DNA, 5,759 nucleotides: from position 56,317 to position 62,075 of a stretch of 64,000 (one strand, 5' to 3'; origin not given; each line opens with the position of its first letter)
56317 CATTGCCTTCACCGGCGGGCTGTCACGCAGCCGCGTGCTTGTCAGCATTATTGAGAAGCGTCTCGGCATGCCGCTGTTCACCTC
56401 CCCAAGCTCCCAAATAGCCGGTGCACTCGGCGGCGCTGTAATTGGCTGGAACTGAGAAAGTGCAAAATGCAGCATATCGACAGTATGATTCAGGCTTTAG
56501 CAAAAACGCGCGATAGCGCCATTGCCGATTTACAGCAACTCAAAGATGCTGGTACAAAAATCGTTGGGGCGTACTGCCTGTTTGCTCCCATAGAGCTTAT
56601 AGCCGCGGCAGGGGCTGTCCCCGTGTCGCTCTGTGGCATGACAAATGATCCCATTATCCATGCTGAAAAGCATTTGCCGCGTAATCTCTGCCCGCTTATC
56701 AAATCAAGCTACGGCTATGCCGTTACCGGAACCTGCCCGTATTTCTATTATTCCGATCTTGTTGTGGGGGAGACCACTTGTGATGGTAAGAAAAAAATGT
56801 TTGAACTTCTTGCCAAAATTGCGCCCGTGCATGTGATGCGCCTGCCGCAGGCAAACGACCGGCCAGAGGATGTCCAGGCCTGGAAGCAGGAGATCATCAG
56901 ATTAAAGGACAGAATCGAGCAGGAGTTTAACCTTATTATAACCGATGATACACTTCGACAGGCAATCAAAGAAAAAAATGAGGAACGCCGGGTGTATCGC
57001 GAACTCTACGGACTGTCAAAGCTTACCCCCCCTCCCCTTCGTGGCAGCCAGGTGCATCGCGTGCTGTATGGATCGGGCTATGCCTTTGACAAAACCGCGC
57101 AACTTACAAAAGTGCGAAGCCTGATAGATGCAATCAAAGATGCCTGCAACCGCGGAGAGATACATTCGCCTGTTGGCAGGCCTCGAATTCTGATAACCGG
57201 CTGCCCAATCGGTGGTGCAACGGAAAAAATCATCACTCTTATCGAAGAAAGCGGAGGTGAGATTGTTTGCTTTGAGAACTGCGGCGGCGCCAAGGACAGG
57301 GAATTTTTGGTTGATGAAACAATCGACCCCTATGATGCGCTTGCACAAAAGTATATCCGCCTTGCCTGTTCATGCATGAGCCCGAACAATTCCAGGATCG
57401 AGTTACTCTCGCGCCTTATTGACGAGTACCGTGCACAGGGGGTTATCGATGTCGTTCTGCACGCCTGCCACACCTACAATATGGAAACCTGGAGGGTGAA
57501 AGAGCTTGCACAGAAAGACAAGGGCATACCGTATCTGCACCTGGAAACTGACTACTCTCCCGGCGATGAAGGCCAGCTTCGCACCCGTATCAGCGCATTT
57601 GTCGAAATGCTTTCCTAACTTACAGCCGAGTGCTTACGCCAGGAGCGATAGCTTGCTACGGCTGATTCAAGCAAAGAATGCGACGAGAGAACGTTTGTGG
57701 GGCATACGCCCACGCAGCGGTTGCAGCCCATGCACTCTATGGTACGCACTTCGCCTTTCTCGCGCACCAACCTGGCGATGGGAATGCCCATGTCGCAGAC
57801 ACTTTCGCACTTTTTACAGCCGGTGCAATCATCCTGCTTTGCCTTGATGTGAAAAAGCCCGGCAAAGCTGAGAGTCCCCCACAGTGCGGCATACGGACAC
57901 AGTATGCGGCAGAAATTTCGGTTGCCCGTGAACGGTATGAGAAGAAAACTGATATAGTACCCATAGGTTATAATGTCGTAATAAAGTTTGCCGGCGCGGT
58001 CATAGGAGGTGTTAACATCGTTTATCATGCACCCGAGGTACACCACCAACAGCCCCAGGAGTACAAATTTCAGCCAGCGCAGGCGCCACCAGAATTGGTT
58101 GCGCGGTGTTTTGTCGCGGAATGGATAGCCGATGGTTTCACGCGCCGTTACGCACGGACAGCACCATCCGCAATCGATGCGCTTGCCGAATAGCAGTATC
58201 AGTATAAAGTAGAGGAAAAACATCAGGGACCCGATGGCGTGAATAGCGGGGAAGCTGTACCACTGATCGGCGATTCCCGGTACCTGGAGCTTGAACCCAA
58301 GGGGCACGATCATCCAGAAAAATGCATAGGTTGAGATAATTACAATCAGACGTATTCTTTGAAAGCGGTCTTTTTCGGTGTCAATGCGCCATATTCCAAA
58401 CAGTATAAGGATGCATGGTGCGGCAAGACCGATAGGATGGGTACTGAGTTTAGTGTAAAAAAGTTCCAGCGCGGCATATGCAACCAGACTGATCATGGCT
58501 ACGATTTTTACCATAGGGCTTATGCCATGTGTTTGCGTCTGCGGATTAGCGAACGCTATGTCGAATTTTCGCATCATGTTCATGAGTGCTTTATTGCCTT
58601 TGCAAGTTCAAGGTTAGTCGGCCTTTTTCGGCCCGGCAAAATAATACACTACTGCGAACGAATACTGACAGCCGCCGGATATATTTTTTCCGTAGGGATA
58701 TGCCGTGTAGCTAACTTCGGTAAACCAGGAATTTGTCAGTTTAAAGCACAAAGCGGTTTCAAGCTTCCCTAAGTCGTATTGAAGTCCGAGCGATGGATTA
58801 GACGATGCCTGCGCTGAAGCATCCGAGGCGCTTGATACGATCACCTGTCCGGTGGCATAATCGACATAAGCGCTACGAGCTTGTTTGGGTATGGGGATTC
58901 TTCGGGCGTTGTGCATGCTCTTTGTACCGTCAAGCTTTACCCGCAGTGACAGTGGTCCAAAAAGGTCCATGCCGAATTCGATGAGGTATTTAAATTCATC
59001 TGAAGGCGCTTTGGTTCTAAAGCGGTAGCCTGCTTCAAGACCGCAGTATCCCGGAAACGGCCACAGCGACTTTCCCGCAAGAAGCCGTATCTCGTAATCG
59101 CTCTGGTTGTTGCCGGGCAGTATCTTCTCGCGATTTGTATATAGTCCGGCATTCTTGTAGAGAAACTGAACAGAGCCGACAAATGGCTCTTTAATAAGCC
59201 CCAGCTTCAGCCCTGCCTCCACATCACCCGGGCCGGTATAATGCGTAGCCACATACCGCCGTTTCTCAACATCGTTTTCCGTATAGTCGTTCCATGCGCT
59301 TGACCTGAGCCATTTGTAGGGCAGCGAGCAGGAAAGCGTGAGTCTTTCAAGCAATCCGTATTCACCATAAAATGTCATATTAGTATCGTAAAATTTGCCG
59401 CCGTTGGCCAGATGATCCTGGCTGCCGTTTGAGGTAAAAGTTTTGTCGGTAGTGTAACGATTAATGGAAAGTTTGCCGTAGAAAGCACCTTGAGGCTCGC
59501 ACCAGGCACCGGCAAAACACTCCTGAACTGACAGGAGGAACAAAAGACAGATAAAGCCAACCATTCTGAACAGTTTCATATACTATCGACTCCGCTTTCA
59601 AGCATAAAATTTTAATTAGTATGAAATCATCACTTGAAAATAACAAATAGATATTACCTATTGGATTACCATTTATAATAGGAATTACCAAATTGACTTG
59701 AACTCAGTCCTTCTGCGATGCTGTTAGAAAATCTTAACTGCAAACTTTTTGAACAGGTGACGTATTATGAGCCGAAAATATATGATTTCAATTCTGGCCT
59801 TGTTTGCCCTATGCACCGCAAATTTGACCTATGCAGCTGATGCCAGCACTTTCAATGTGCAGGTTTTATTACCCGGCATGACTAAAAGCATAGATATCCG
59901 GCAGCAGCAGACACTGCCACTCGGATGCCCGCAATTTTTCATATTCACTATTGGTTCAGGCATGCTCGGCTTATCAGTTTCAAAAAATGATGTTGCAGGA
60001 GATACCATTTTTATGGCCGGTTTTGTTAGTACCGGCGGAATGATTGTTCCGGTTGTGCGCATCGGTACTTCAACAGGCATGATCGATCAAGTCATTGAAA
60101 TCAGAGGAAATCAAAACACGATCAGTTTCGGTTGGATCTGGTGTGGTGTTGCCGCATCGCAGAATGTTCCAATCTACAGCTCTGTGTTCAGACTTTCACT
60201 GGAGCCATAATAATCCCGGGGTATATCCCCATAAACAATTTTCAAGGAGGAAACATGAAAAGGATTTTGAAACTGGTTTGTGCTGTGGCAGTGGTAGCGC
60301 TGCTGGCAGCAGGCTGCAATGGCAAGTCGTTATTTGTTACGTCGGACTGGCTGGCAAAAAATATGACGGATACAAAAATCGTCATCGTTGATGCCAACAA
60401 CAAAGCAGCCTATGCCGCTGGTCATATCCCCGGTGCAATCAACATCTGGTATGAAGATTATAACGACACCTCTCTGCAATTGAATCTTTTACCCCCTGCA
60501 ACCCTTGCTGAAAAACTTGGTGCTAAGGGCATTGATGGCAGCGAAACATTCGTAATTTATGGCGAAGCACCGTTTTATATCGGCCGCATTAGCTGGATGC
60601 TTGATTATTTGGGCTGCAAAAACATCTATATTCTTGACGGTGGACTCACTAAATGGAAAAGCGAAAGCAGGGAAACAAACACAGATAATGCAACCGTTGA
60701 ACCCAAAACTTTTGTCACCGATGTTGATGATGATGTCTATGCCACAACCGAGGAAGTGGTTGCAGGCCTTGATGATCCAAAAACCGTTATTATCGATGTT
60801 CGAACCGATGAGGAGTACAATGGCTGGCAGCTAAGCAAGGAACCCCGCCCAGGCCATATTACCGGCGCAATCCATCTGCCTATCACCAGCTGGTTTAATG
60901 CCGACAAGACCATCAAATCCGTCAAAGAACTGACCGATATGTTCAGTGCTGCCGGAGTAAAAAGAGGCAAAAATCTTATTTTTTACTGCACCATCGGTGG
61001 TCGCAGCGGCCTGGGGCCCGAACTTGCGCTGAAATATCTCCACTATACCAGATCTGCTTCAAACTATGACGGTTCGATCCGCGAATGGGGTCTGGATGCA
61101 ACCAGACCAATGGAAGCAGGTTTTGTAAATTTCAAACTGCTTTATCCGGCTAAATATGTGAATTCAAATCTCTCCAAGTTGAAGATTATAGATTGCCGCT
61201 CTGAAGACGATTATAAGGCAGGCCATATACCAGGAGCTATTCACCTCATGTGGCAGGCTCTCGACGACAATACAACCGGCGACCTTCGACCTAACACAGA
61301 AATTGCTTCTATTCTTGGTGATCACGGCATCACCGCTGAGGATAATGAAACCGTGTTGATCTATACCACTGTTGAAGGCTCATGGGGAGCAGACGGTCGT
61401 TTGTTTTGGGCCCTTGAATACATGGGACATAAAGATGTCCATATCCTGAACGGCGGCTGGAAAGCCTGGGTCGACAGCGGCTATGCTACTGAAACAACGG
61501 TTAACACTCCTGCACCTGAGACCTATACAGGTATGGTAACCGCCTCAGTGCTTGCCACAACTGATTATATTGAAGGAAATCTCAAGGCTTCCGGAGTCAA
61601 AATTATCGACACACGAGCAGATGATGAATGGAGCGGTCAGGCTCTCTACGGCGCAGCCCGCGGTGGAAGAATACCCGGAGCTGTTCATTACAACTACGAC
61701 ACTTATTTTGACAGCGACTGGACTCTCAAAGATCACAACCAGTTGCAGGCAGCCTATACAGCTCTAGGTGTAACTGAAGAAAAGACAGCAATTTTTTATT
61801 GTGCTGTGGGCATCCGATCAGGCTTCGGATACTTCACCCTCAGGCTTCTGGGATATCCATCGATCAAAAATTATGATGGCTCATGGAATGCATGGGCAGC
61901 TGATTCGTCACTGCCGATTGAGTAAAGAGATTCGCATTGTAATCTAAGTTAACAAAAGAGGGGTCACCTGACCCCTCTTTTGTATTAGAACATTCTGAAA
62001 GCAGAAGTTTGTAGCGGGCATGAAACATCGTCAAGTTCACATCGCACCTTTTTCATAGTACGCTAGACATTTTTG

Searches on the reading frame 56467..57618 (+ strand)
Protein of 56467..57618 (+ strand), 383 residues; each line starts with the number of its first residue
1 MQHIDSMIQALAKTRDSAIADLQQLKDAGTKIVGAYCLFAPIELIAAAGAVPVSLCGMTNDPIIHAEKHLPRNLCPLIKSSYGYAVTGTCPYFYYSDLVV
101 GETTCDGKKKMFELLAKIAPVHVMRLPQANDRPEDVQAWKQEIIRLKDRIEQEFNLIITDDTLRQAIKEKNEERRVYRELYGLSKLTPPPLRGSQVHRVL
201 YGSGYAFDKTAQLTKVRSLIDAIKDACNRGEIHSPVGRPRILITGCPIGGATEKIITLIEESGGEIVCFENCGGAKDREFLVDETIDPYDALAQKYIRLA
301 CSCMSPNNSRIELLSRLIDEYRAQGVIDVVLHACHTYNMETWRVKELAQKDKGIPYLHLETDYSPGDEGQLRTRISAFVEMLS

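Call 15: search_protein_families(library=ncbifam, max_evalue=1e-8, proteins=[window:56467-57618:+])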
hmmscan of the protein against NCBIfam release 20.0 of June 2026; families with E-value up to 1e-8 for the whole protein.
window:56467-57618:+ (383 aa): 4 families
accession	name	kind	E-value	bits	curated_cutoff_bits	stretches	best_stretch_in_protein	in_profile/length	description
NF040772.1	double_cubane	equivalog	1.7e-153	511.1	350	1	14-382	4-372/372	double-cubane-cluster-containing anaerobic reductase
NF052456.1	HyiscapDhHadC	equivalog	4.2e-28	98.3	700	1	7-382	7-372/372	(R)-2-hydroxyisocaproyl-CoA dehydratase subunit beta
TIGR03190.1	benz_CoA_bzdN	equivalog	1.5e-19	70.1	453.8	1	28-383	25-372/377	benzoyl-CoA reductase, bzd-type, subunit N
TIGR02263.1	benz_CoA_red_C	equivalog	7.7e-13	48.1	421.15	1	20-377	20-375/380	benzoyl-CoA reductase subunit C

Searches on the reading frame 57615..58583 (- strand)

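Call 15: search_protein_families(library=ncbifam, max_evalue=1e-8, proteins=[window:57615-58583:-])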
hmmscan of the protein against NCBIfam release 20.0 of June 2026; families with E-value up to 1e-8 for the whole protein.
window:57615-58583:- (322 aa): 2 families
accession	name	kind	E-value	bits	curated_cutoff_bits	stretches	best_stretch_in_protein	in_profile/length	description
TIGR02163.1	napH_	subfamily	7e-19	68.3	213.05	1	112-300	59-252/255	NapH/MauN family ferredoxin-type protein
NF007013.0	PRK09477.1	equivalog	3.1e-17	62.6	234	1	125-304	92-279/286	quinol dehydrogenase ferredoxin subunit NapH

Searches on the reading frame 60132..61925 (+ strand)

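Call 15: search_protein_families(library=ncbifam, max_evalue=1e-8, proteins=[window:60132-61925:+])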
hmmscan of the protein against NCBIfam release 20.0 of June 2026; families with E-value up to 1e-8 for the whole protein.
window:60132-61925:+ (597 aa): 7 families
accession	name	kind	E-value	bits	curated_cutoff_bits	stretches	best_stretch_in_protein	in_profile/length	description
NF008557.0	PRK11493.1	equivalog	1.2e-57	195.1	250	2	65-328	3-278/281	3-mercaptopyruvate sulfurtransferase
NF040901.1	SeO3_TeO2_ExtH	equivalog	7.8e-24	84.4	200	0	486-593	238-351/430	selenite/tellurite reduction operon rhodanese-like protein ExtH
NF045521.1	rhoda_near_glyco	subfamily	5e-17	62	145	0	77-183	26-116/144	rhodanese homology domain-containing protein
NF041203.1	rhodanese_LYCAU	equivalog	7.4e-16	58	115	0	424-455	94-125/126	rhodanese-related (seleno)protein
NF006444.0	PRK08762.1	equivalog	1.5e-13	50.2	449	0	536-592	55-111/387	molybdopterin-synthase adenylyltransferase MoeB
NF045694.1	seleno_TsoB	exception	2.8e-12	45.5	805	0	344-460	56-163/572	rhodanese/DsbD fusion-like selenoprotein TsoB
NF008750.0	PRK11784.1-2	equivalog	9.3e-09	34.8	241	0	348-372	14-38/346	tRNA 2-selenouridine(34) synthase MnmH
